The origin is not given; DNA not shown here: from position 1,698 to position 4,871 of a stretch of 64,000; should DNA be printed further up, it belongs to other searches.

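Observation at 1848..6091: Two-gene operon: Schlafen-like AlbA_2/wHTH protein + AEP(PrimPol)-SF2 helicase-PLD nuclease fusion, a candidate undescribed defence system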

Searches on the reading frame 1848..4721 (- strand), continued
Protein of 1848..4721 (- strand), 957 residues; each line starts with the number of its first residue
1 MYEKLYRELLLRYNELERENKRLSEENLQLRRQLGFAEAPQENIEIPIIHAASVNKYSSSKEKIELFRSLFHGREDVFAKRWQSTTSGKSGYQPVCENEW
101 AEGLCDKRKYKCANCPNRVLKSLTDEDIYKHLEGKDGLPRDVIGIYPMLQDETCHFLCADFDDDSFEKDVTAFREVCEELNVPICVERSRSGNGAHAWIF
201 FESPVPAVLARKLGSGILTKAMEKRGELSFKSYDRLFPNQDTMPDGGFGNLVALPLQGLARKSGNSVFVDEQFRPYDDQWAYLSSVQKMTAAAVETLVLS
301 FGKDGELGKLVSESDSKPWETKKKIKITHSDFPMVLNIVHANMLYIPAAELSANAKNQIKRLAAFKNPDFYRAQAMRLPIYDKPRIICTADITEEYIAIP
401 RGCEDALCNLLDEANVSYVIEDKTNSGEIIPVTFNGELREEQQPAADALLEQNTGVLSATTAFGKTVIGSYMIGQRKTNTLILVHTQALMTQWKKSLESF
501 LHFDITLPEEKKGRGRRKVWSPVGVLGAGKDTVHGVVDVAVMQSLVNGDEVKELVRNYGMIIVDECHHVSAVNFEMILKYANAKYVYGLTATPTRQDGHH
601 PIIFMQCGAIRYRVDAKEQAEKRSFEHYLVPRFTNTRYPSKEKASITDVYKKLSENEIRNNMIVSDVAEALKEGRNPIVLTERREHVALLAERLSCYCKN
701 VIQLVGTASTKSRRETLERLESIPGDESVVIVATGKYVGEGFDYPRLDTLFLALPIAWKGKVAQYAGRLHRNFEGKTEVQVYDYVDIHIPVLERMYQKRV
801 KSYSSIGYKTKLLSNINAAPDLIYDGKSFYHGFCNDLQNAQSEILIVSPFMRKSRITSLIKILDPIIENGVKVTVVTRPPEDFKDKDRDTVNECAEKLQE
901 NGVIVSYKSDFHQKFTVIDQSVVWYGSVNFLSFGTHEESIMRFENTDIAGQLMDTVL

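Call 36: find_related_loci(query=A2, collection=genome_contigs, flank=10000)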
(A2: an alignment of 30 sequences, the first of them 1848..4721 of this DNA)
Query A2 (957 aa) in genome_contigs; peptide patterns used: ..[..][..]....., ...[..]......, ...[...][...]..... (x = any residue, [..] = any of these).
600 stretches matched a pattern (row limit reached: there are more); 594 encode a relative of the query (tblastn E <= 1e-3); the best 80 are kept; 80 distinct loci.
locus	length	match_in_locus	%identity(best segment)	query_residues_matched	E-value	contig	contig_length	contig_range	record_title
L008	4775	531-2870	63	175-956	0e+0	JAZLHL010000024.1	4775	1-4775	MAG: Acutalibacteraceae bacterium isolate T1900044981_TA20190043.MAGScoT_cleanbin_000006 SGB_4134_k141_193179, whole gen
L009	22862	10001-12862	52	6-956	0e+0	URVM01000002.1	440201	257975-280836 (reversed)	uncultured Clostridiales bacterium isolate UMGS1389 genome assembly, contig: NODE_3_length_440201_cov_21.639940, whole g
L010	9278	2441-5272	53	1-956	0e+0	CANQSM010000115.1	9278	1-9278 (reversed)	MAG: uncultured Phocaeicola sp. isolate Lapin-021__bin16 genome assembly, contig: Lapin-021__NODE_8656_length_9278_cov_7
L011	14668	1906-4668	52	37-953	0e+0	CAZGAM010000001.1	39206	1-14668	MAG TPA_asm: uncultured Oscillospiraceae bacterium isolate SRP314395_co1_5 genome assembly, contig: NODE_693_length_3920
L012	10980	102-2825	53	53-956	0e+0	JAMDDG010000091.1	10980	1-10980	MAG: Bacteroidetes bacterium isolate FK_Sedi_B_Bin.148 NODE_24687_length_10980_cov_4.71268, whole genome shotgun sequenc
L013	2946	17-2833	52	6-956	0e+0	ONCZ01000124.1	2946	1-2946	uncultured Prevotellaceae bacterium isolate RUG195 genome assembly, contig: scaffold_23975, whole genome shotgun sequenc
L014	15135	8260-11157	51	6-956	0e+0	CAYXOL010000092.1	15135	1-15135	MAG TPA_asm: uncultured Clostridium sp. isolate binchicken_co135_7 genome assembly, contig: NODE_5865_length_15135_cov_1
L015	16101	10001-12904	51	6-956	0e+0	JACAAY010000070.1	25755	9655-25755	MAG: Desulfuromonadales bacterium isolate Cfx2-04 MAG4_70, whole genome shotgun sequence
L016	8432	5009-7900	52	8-952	0e+0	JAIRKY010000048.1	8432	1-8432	MAG: Mediterranea sp. isolate Cc175_bin25 k119_2247476, whole genome shotgun sequence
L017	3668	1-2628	54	80-956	0e+0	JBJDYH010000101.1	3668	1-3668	MAG: Faecousia sp. isolate LOHA11_bin.003 NODE_16624_length_3668_cov_11.089123, whole genome shotgun sequence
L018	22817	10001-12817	51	6-956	0e+0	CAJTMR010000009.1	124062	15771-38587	MAG TPA_asm: uncultured Parabacteroides sp. isolate MGBC100138 genome assembly, contig: MGBC100138.9, whole genome shotg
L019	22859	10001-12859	52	19-956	0e+0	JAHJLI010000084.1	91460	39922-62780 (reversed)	MAG: Proteobacteria bacterium isolate Old_saline.mb.128 Old_saline.mb.128_k141_318671, whole genome shotgun sequence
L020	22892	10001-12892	51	11-956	0e+0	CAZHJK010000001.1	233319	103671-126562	MAG TPA_asm: uncultured Eubacteriaceae bacterium isolate SRP241341_co1_220 genome assembly, contig: NODE_40_length_23331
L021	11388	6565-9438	50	6-956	0e+0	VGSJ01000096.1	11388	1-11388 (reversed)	MAG: Deltaproteobacteria bacterium isolate K_DeepCast_150m_m2_098 K_DeepCast_150m_m2_098_Ga0194126_10011468, whole genom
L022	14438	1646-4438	50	7-956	0e+0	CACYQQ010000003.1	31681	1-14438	MAG: uncultured Bacteroidales bacterium isolate RUG12191 genome assembly, contig: RUG12191_asm_3, whole genome shotgun s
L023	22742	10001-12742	52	41-956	0e+0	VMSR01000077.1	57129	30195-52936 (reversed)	MAG: Desulfobacula sp. isolate S2_67 k141_196907, whole genome shotgun sequence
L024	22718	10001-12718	52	49-953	0e+0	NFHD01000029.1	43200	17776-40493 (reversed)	Gemmiger sp. An87 An87_contig_29, whole genome shotgun sequence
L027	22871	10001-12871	49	6-953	0e+0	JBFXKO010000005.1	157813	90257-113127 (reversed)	MAG: Sedimentibacter sp. isolate CA_2019_TPIn_77 NODE_360_length_157813_cov_7.413600_TPIn, whole genome shotgun sequence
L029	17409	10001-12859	48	2-957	0e+0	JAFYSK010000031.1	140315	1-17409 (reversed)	MAG: Paludibacteraceae bacterium isolate RGIG7379 Water_buffalos_Cecum-5__c610668, whole genome shotgun sequence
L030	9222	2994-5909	49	6-956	0e+0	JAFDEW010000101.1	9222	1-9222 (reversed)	MAG: Deltaproteobacteria bacterium isolate Meg19_46_Bin_253 Meg19_46_Bin_253_scaffold_16791, whole genome shotgun sequen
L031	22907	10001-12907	49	6-956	0e+0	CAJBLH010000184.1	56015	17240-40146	MAG: uncultured Desulfobacteraceae bacterium isolate Loc090721-6m_bin-047 genome assembly, contig: bin-047:184/315, whol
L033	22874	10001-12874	53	12-953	0e+0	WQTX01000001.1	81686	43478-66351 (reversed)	MAG: Bacteroidetes bacterium isolate Cu122P3bin3 JGI20164J26629_10000015, whole genome shotgun sequence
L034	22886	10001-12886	49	6-956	0e+0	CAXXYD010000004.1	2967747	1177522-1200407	MAG: Desulfosarcinaceae bacterium isolate d8a7a971-57cf-42a0-aaa7-90f8cedb306c genome assembly, contig: contig_4, whole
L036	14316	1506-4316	48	14-956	0e+0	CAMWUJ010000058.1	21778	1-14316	MAG TPA_asm: uncultured Porphyromonadaceae bacterium isolate SRR14411333_bin.1_metawrap_v1.3_MAG genome assembly, contig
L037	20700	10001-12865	48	3-956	0e+0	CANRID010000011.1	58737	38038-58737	MAG: uncultured Bacteroidales bacterium isolate Lapin-008__bin2 genome assembly, contig: Lapin-008__NODE_646_length_5873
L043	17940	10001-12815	53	12-956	0e+0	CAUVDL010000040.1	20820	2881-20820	MAG TPA_asm: uncultured Prevotella sp. isolate SRR13061537_bin.17_MetaWRAP_v1.3_MAG genome assembly, contig: ERZ21659651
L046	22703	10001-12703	48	54-957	0e+0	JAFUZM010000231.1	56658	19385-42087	MAG: Clostridia bacterium isolate RGIG4967 Roe_deer_Rumen-4__c147722, whole genome shotgun sequence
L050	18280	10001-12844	43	37-954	0e+0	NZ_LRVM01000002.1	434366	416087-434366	Anaerotignum neopropionicum strain DSM-3847 CLNEO_contig000002, whole genome shotgun sequence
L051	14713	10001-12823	42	16-953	0e+0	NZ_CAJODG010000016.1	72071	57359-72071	Selenomonas sp. AE3005 isolate Sheep_1_mag_33, whole genome shotgun sequence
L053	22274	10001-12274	49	53-812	0e+0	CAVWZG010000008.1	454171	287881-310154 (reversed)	MAG: uncultured Verrucomicrobiae bacterium isolate MFD09286.bin.1.251 genome assembly, contig: contig_78217, whole genom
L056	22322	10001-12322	49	37-812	0e+0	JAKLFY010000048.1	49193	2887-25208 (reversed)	MAG: Verrucomicrobia bacterium isolate RA.bin27 RA.bin27_48, whole genome shotgun sequence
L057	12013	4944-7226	49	50-812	0e+0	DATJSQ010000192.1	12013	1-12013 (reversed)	MAG TPA_asm: Verrucomicrobiia bacterium isolate SMAG_U14997 k141_1761830, whole genome shotgun sequence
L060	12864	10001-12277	48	53-812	0e+0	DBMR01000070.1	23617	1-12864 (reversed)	MAG TPA_asm: Verrucomicrobia subdivision 3 bacterium UBA693 UBA693_contig_3252, whole genome shotgun sequence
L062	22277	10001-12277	48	54-812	0e+0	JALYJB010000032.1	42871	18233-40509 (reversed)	MAG: Planctomycetota bacterium isolate HIE bin40 SD1475_NODE_103_length_42871_cov_3.059283, whole genome shotgun sequenc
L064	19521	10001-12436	47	3-808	0e+0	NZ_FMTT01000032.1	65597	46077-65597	Paenibacillus tianmuensis strain CGMCC 1.8946, whole genome shotgun sequence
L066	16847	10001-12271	48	53-812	0e+0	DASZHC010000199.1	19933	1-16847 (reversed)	MAG TPA_asm: Chthoniobacterales bacterium isolate SMAG_U6565 k141_7059788, whole genome shotgun sequence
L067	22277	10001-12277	48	52-809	0e+0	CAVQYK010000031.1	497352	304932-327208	MAG: uncultured Chloroflexia bacterium isolate MFD00032.bin.2.234 genome assembly, contig: contig_7901, whole genome sho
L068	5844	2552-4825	47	52-812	0e+0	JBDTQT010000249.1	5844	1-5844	MAG: Thermoanaerobaculia bacterium isolate cluster3_bin.229 NODE_74438_length_5844_cov_10.017620, whole genome shotgun s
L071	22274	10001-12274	48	52-809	0e+0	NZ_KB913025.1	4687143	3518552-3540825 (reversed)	Methylovulum miyakonense HT12 MetmiDRAFT_scaffold1.1, whole genome shotgun sequence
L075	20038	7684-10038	47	28-812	0e+0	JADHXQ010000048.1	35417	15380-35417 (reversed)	MAG: Phycisphaerae bacterium isolate BS750m-G57 BS-750m-C1273, whole genome shotgun sequence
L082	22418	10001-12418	47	1-812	0e+0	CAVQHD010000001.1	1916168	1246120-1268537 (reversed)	MAG: uncultured Rhabdochlamydiaceae bacterium isolate MFD05580.bin.1.47 genome assembly, contig: contig_33168, whole gen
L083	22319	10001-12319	48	44-820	0e+0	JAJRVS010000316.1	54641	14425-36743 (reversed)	MAG: Verrucomicrobia bacterium isolate Dive96_bin10.62 k141_3862727, whole genome shotgun sequence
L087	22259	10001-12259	48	58-812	0e+0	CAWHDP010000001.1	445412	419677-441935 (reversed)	MAG: uncultured Chlamydiae bacterium isolate MFD04780.bin.1.32 genome assembly, contig: contig_11560, whole genome shotg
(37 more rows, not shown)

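Call 42: search_protein_families(library=pfam, proteins=[L024:8515-9819:+, L036:29-1486:+, L010:1147-2421:+, L029:8621-9985:+, L027:9041-9937:+, L018:8607-9977:+, L011:304-1656:+, L022:93-1520:+, L015:8880-9926:+, L043:8985-9986:+], max_evalue=0.001)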
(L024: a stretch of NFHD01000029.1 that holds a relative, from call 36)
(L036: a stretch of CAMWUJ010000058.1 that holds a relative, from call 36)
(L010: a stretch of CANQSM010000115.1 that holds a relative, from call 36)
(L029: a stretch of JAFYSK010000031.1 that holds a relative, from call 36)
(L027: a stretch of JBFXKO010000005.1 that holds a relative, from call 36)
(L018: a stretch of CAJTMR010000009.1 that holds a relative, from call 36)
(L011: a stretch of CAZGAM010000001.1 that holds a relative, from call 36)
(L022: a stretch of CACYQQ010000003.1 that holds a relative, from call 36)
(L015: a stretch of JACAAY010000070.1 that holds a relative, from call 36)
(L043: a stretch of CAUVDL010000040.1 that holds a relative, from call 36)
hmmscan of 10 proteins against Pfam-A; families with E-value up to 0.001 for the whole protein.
L024:8515-9819:+ (434 aa): 4 families
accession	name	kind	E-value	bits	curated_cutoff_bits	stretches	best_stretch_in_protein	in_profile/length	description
PF04326.19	SLFN_AlbA_2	-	1.1e-21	78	25.3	1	5-121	1-117/118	Schlafen, AlbA_2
PF13749.12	HATPase_c_4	-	1.9e-17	63.5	26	1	277-357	6-89/89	Putative ATP-dependent DNA helicase recG C-terminal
PF22168.2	DIP2311-like_C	-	1.6e-08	35.1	27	1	389-433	18-62/63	Transcriptional regulator DIP2311-like, C-terminal domain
PF12802.13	MarR_2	-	1.1e-05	26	27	1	380-423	9-53/61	MarR family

L036:29-1486:+ (485 aa): 2 families
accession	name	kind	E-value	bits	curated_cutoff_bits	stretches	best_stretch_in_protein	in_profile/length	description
PF13749.12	HATPase_c_4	-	4.6e-15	55.8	26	1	266-350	2-88/89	Putative ATP-dependent DNA helicase recG C-terminal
PF04326.19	SLFN_AlbA_2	-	7.7e-07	30.1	25.3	1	10-89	36-117/118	Schlafen, AlbA_2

L010:1147-2421:+ (424 aa): 2 families
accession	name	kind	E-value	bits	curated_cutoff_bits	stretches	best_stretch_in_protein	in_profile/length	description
PF13635.12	DUF4143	-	3.3e-31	108.6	28.1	1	200-366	1-159/160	Domain of unknown function (DUF4143)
PF13173.12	AAA_14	-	6.3e-14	52.5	27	1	22-136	4-127/129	AAA domain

L029:8621-9985:+ (454 aa): 2 families
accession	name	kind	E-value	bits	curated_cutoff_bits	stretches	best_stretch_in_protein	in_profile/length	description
PF13173.12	AAA_14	-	1.1e-33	116.4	27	1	73-194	4-128/129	AAA domain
PF13635.12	DUF4143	-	5.4e-22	78.7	28.1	1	248-387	1-150/160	Domain of unknown function (DUF4143)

L027:9041-9937:+ (298 aa): 1 family
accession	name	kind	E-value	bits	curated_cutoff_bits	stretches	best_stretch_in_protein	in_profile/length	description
PF08843.17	AbiEii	-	1.6e-45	156.3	22.5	1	33-266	1-236/238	Nucleotidyl transferase AbiEii toxin, Type IV TA system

L018:8607-9977:+ (456 aa): 2 families
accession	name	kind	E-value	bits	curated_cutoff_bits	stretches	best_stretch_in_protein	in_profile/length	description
PF13173.12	AAA_14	-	3.9e-22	79.1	27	1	20-161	3-129/129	AAA domain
PF13635.12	DUF4143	-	2.1e-21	76.8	28.1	1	232-409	2-160/160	Domain of unknown function (DUF4143)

L011:304-1656:+ (450 aa): 4 families
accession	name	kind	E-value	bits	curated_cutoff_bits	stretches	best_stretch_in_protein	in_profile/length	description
PF08238.18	Sel1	-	1.3e-65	215.9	30.7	6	404-439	1-36/36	Sel1 repeat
PF13248.11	Zn_ribbon_3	-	6e-05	22.8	27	1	2-23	4-25/26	zinc-ribbon domain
PF13240.11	Zn_Ribbon_1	-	0.00072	19.7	25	0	2-22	1-21/23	zinc-ribbon domain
PF23310.1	TPR_27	-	0.00086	19.4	27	0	386-434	43-91/110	Plant tetratrico peptide repeats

L022:93-1520:+ (475 aa): 2 families
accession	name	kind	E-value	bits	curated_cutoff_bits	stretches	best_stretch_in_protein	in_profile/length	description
PF00654.25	Voltage_CLC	-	6.7e-68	229.8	24.8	1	1-311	57-344/346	Voltage gated chloride channel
PF00571.33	CBS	-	4.9e-18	65.6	24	2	347-399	2-54/57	CBS domain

L015:8880-9926:+ (348 aa): 2 families
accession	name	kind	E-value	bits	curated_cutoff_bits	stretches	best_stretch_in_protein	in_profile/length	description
PF13310.11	Virulence_RhuM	-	2e-21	76.9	33.7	1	84-153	1-73/252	Virulence protein RhuM family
PF02661.23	Fic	-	9.1e-12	46.1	24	1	232-297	18-93/93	Fic/DOC family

L043:8985-9986:+ (333 aa): 1 family
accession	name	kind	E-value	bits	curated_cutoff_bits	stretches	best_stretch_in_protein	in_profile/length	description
PF07751.16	Abi_2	-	1.7e-56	191.9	25.6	1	66-251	1-184/184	Abi-like protein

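Call 43: search_protein_families(library=pfam, proteins=[L050:8864-9820:+, L051:9063-9971:+, L023:9051-9773:+, L037:9295-9984:+, L030:2324-2944:+, L016:4397-4906:+, L046:8939-9394:+, L031:7301-9958:+, L033:5906-9826:+, L034:9018-9971:+], max_evalue=0.001)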
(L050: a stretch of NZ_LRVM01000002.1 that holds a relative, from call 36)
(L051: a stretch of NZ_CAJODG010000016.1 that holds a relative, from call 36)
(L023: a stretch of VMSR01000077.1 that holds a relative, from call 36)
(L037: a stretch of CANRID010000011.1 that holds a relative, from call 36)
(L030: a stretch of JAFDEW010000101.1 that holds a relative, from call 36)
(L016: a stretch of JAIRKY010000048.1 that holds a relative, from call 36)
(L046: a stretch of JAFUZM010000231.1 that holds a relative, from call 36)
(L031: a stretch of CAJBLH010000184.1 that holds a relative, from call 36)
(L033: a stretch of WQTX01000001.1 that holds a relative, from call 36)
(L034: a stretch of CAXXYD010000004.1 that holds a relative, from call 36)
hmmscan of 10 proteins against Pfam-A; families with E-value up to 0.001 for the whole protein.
L050:8864-9820:+ (318 aa): 1 family
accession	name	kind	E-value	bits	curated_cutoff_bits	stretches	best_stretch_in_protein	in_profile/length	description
PF08843.17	AbiEii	-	1.8e-24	87.4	22.5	1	42-256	7-207/238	Nucleotidyl transferase AbiEii toxin, Type IV TA system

L051:9063-9971:+ (302 aa): 3 families
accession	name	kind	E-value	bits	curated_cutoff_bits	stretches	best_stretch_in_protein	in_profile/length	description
PF18074.6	PriA_C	-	3.2e-16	60.4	26.9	1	208-298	1-95/95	Primosomal protein N C-terminal domain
PF00271.37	Helicase_C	-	7.6e-10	39.5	23.5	1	64-165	22-110/110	Helicase conserved C-terminal domain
PF18319.7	Zn_ribbon_PriA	-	0.00011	22.6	26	1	22-44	1-24/27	PriA DNA helicase Cys-rich region (CRR) domain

L023:9051-9773:+ (240 aa): 1 family
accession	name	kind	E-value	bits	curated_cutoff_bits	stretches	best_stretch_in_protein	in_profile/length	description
PF04555.19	XhoI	-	1.7e-82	276.4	25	1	29-214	5-191/191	Restriction endonuclease XhoI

L037:9295-9984:+ (229 aa): 1 family
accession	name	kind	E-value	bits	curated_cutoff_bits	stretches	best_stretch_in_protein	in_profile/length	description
PF11750.13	DUF3307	-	1.8e-24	86.6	23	1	5-108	1-113/127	Protein of unknown function (DUF3307)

L030:2324-2944:+ (206 aa): 1 family
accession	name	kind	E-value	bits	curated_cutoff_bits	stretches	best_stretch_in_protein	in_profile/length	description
PF13338.12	AbiEi_4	-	2e-13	50.7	25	1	13-60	2-49/49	Transcriptional regulator, AbiEi antitoxin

L016:4397-4906:+ (169 aa): 1 family
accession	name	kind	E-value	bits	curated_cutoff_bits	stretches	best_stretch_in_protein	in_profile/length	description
PF19652.4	DUF6155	-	3.4e-23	82.7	27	1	1-148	1-149/170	Family of unknown function (DUF6155)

L046:8939-9394:+ (151 aa): 0 families

L031:7301-9958:+ (885 aa): 4 families
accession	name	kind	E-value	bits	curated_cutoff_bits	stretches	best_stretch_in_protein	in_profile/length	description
PF09572.16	RE_XamI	-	2.1e-86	289.9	25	1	63-321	1-256/256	XamI restriction endonuclease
PF07669.17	Eco57I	-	9.9e-15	55.5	25.3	1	464-573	63-170/171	Eco57I restriction-modification methylase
PF02384.22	N6_Mtase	-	6.1e-08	32.8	20.4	1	379-591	23-234/311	N-6 DNA Methylase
PF05175.20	MTS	-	0.0002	21.5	23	1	414-507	39-130/170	Methyltransferase small domain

L033:5906-9826:+ (1306 aa): 4 families
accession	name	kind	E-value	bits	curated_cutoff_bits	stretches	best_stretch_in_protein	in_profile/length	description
PF13306.12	LRR_5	-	9.4e-104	342.7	27.7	7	637-762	2-118/127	BspA type Leucine rich repeat region (6 copies)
PF13855.12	LRR_8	-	4.3e-28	97.3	27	2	771-824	2-56/61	Leucine rich repeat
PF18962.6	Por_Secre_tail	-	1.4e-10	41.8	27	1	1247-1306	1-72/75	Secretion system C-terminal sorting domain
PF18998.6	Flg_new_2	-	2.1e-06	28.1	23.6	0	1156-1232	1-71/73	Divergent InlB B-repeat domain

L034:9018-9971:+ (317 aa): 1 family
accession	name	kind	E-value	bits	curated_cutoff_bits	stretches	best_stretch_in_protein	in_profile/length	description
PF08843.17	AbiEii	-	5.8e-47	161.1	22.5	1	54-287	1-237/238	Nucleotidyl transferase AbiEii toxin, Type IV TA system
